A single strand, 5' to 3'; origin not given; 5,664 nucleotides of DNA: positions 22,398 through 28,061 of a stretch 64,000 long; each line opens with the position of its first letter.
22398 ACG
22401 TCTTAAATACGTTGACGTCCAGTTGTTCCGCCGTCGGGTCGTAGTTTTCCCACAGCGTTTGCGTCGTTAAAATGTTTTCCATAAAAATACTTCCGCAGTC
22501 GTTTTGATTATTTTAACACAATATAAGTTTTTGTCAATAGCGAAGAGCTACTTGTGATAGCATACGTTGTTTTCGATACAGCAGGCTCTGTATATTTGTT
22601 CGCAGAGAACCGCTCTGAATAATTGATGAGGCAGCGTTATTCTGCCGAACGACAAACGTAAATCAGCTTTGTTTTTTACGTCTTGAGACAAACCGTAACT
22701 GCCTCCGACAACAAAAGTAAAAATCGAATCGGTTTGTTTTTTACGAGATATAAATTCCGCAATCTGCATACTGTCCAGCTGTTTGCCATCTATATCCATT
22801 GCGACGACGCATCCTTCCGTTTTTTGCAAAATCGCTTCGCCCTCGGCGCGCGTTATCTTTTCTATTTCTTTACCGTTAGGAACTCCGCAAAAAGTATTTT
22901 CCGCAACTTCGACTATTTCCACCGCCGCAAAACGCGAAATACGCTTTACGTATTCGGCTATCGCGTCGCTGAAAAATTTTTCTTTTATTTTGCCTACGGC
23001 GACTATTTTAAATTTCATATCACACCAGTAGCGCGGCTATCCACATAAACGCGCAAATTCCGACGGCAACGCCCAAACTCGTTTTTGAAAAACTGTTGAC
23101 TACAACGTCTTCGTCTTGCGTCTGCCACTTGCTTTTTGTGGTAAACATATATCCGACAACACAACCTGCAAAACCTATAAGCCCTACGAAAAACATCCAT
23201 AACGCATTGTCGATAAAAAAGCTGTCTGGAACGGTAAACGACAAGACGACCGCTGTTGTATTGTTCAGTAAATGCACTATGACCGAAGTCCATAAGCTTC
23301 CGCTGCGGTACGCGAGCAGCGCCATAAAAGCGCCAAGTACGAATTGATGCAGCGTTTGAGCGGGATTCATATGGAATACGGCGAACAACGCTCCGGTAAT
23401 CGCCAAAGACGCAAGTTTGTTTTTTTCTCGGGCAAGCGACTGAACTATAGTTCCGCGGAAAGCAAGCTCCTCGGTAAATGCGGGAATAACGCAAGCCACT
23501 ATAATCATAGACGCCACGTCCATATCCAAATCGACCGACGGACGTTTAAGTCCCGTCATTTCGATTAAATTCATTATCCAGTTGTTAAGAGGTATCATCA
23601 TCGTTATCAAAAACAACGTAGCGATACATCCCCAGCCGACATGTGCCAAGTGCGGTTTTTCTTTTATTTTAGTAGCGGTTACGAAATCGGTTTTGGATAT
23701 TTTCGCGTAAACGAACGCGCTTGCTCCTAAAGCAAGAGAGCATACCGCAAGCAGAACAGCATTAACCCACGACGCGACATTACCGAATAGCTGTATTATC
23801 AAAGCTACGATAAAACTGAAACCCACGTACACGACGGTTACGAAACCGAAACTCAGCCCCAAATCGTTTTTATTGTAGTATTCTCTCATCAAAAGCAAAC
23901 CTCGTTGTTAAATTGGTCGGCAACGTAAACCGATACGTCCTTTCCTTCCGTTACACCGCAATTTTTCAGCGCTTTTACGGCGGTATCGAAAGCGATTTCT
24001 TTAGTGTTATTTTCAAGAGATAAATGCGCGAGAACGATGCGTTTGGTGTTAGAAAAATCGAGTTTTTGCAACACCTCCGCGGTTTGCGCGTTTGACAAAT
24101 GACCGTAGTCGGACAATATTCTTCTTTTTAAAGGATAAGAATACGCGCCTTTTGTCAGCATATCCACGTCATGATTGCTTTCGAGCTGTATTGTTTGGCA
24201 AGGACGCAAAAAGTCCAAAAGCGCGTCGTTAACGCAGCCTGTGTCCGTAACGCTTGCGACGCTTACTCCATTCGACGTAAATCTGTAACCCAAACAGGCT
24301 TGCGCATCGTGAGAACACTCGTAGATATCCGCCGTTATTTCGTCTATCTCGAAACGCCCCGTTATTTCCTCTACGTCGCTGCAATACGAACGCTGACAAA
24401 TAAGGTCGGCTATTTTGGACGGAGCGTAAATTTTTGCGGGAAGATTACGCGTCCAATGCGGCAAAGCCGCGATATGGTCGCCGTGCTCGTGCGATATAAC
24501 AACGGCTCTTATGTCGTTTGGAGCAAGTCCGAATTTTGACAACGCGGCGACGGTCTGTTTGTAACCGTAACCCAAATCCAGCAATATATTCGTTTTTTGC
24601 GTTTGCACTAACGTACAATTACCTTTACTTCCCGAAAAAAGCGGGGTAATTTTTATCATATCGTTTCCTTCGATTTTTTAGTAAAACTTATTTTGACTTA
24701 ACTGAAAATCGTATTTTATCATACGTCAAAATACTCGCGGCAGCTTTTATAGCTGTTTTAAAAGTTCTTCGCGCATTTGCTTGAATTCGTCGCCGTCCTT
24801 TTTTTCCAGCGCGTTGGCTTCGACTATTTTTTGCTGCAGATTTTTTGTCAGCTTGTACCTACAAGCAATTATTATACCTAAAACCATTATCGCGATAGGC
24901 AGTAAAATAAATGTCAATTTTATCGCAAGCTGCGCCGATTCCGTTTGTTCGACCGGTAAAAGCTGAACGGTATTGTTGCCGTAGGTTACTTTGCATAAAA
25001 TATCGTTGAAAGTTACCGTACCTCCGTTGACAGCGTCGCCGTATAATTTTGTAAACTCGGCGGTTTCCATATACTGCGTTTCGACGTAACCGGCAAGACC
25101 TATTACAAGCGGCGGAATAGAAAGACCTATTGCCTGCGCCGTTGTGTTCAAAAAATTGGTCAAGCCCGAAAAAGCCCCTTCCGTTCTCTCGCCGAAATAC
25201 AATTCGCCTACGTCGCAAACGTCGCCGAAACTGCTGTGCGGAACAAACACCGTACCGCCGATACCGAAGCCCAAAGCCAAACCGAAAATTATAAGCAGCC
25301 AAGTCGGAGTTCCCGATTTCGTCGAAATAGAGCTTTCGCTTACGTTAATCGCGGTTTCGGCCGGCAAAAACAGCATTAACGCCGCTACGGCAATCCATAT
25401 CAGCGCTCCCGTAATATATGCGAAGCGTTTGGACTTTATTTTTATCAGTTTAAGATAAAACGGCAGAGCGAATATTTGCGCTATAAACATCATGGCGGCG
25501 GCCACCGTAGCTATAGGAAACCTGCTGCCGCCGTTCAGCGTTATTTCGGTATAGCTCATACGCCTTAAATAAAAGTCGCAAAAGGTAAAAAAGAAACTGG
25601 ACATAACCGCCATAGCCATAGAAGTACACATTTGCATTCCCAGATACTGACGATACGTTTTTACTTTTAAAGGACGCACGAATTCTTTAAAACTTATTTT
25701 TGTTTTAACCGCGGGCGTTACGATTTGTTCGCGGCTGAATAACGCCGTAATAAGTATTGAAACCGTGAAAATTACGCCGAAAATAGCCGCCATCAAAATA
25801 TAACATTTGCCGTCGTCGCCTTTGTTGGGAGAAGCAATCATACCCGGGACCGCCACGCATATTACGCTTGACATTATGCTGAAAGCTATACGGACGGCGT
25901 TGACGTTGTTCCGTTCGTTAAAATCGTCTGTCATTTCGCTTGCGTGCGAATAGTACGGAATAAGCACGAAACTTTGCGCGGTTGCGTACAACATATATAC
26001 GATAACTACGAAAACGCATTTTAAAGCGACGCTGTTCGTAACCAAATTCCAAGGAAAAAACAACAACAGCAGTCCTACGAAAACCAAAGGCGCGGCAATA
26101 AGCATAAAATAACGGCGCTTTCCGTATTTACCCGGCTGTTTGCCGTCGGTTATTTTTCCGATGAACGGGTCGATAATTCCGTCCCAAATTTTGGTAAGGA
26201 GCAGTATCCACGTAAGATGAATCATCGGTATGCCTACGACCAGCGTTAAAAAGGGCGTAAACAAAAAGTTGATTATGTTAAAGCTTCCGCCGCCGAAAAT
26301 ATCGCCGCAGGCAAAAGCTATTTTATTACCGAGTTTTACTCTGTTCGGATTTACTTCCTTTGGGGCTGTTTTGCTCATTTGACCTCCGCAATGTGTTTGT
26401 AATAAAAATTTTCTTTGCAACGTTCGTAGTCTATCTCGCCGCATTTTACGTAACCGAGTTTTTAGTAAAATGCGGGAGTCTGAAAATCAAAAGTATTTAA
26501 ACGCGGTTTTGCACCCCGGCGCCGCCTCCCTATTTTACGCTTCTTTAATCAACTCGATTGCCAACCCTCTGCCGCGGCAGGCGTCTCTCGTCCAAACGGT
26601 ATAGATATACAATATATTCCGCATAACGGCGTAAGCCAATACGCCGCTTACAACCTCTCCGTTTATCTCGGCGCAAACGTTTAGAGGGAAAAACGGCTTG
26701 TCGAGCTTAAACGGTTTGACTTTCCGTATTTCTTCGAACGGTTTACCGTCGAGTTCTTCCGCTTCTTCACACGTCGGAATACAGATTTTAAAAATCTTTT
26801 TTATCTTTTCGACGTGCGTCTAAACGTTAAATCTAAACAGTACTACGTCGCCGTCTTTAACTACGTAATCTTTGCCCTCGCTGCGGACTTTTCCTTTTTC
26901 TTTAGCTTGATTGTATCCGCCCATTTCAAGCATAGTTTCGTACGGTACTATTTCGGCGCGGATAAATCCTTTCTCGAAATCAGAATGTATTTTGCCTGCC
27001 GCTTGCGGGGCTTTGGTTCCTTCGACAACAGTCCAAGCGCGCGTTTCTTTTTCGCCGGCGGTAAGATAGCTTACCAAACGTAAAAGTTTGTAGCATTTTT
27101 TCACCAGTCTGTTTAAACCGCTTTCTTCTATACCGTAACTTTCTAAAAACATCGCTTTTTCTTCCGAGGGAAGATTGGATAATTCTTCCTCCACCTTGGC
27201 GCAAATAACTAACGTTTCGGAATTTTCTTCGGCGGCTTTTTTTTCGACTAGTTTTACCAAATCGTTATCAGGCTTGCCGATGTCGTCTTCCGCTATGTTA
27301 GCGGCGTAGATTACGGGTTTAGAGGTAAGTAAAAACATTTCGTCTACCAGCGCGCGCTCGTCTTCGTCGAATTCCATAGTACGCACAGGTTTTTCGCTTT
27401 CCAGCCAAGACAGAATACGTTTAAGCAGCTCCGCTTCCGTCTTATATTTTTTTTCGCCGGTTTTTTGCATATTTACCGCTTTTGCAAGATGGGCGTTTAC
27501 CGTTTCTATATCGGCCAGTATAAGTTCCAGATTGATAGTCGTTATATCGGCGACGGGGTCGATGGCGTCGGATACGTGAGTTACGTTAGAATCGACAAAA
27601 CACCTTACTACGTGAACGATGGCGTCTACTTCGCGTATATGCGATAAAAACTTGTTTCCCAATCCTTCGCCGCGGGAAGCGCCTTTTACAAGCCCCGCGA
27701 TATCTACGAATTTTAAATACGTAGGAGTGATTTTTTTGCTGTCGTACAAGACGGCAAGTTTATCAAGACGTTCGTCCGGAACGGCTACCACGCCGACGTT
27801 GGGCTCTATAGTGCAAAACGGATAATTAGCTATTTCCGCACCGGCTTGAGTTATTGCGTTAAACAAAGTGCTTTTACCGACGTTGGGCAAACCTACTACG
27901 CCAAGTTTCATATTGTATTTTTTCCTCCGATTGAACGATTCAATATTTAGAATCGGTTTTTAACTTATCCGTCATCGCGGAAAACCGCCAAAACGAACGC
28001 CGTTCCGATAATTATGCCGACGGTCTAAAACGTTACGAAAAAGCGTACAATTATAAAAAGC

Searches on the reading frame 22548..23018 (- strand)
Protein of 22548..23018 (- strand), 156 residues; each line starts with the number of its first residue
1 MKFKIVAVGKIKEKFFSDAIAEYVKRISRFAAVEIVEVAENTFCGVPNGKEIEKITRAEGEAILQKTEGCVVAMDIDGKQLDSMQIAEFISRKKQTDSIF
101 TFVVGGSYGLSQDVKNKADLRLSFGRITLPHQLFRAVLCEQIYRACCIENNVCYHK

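Call 72: search_protein_families(library=pfam, proteins=[window:22548-23018:-], max_evalue=0.00001)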
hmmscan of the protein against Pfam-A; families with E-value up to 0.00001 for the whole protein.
window:22548-23018:- (156 aa): 1 family
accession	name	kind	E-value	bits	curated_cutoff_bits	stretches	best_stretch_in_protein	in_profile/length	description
PF02590.22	SPOUT_MTase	-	2.5e-49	167.6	27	1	1-155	1-154/154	Predicted SPOUT methyltransferase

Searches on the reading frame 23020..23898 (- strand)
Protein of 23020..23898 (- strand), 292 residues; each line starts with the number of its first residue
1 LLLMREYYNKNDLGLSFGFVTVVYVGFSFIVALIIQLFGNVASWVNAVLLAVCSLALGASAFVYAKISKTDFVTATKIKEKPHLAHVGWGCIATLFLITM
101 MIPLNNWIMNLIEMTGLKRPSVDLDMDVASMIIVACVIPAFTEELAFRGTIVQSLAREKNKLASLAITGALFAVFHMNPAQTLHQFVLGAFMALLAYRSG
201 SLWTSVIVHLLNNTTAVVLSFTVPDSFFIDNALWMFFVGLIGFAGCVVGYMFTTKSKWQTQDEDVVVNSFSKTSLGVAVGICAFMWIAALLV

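Call 72: search_protein_families(library=pfam, proteins=[window:23020-23898:-], max_evalue=0.00001)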
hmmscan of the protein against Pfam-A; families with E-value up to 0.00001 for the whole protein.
window:23020-23898:- (292 aa): 1 family
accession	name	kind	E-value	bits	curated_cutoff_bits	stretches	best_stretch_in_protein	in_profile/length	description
PF02517.21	Rce1-like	-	1.2e-20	74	22.4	1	129-214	5-92/93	Type II CAAX prenyl endopeptidase Rce1-like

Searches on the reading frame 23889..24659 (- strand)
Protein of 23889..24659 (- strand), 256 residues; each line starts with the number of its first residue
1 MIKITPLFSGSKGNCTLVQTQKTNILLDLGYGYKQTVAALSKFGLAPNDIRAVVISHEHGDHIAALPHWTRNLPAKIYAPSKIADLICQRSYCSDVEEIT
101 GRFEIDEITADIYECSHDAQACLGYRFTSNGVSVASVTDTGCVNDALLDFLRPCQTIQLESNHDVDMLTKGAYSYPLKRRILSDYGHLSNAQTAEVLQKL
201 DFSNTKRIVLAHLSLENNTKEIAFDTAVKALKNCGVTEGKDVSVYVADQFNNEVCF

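Call 73: search_protein_families(library=pfam, proteins=[window:23889-24659:-], max_evalue=0.00001)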
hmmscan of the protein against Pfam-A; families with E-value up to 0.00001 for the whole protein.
window:23889-24659:- (256 aa): 2 families
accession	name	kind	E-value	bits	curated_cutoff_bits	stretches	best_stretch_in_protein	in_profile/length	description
PF12706.13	Lactamase_B_2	-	7.9e-17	61.9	27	1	23-212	1-199/200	Beta-lactamase superfamily domain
PF00753.33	Lactamase_B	-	9.9e-16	58.7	22.7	1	12-212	5-196/196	Metallo-beta-lactamase superfamily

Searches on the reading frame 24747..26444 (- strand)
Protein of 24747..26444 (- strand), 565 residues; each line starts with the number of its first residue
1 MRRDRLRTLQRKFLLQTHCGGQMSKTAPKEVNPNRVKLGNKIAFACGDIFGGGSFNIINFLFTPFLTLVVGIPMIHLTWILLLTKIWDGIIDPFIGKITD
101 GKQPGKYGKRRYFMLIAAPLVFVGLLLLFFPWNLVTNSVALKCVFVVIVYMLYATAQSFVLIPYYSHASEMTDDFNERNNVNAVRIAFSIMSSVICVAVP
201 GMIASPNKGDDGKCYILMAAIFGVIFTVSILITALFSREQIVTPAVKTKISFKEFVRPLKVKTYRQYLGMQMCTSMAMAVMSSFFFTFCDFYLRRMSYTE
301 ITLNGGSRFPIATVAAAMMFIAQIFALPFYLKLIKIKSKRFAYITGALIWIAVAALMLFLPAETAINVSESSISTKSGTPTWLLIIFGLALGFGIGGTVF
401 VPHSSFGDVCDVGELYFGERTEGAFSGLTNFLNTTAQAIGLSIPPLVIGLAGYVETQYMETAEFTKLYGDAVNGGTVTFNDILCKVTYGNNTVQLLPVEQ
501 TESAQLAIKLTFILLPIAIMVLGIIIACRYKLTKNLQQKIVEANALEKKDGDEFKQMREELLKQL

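Call 73: search_protein_families(library=pfam, proteins=[window:24747-26444:-], max_evalue=0.00001)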
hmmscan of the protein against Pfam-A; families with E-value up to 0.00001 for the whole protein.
window:24747-26444:- (565 aa): 1 family
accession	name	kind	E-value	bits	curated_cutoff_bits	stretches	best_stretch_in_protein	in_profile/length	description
PF13347.12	MFS_2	-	1.7e-56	192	27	1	44-534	2-427/427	MFS/sugar transport protein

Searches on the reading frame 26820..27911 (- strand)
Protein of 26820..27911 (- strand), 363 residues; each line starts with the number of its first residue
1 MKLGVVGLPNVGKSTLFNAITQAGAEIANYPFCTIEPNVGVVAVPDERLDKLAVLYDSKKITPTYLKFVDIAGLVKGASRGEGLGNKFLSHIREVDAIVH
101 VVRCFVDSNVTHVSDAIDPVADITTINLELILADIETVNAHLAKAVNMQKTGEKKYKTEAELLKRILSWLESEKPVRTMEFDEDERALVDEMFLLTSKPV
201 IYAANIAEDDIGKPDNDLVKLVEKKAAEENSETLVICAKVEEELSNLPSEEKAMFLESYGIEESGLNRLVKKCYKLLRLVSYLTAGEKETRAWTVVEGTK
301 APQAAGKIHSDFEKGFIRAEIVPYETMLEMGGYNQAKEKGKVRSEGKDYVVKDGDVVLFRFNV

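Call 73: search_protein_families(library=pfam, proteins=[window:26820-27911:-], max_evalue=0.00001)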
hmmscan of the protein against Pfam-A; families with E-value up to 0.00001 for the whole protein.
window:26820-27911:- (363 aa): 3 families
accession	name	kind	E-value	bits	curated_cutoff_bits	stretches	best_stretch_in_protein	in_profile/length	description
PF06071.19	YchF-GTPase_C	-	1e-37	128.6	27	1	279-362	1-84/84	Protein of unknown function (DUF933)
PF01926.29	MMR_HSR1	-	6.5e-23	81.4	21.9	1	3-116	2-95/113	50S ribosome-binding GTPase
PF02421.24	FeoB_N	-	9.2e-10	38.7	27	1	3-46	3-46/156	Ferrous iron transport protein B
